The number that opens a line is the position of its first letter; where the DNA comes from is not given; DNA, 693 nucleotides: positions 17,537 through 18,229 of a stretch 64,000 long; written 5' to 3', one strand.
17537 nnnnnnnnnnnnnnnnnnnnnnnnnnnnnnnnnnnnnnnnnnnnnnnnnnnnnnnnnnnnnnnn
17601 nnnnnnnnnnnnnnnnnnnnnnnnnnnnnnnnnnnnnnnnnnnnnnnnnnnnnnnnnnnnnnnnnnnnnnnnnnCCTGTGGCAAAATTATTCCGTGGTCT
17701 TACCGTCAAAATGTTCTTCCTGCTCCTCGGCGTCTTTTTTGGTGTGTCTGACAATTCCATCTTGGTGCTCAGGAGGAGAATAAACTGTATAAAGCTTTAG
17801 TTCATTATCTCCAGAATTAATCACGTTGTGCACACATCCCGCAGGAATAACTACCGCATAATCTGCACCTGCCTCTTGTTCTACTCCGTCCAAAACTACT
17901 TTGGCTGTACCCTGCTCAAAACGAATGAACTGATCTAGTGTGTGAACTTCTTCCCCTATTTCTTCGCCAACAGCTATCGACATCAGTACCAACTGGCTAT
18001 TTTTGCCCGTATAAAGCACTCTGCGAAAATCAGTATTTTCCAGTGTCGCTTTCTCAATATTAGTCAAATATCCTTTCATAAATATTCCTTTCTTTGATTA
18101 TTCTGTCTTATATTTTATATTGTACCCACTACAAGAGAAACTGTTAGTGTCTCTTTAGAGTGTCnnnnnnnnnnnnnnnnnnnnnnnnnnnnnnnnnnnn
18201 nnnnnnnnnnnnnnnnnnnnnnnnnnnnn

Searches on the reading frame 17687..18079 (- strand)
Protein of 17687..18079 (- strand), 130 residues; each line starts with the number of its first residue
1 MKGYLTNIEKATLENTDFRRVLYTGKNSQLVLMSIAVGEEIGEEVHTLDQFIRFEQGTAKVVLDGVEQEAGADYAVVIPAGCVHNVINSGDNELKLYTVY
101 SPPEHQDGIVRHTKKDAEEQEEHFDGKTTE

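Call 23: search_protein_families(library=pfam, proteins=[window:17687-18079:-], max_evalue=0.001)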
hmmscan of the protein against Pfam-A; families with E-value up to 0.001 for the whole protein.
window:17687-18079:- (130 aa): 2 families
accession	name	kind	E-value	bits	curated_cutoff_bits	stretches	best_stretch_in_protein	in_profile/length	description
PF07883.17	Cupin_2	-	3.9e-13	49.4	27.2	1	32-100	2-70/70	Cupin domain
PF02311.25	AraC_binding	-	2.8e-05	24.3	21.1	1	49-117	24-92/135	AraC-like ligand binding domain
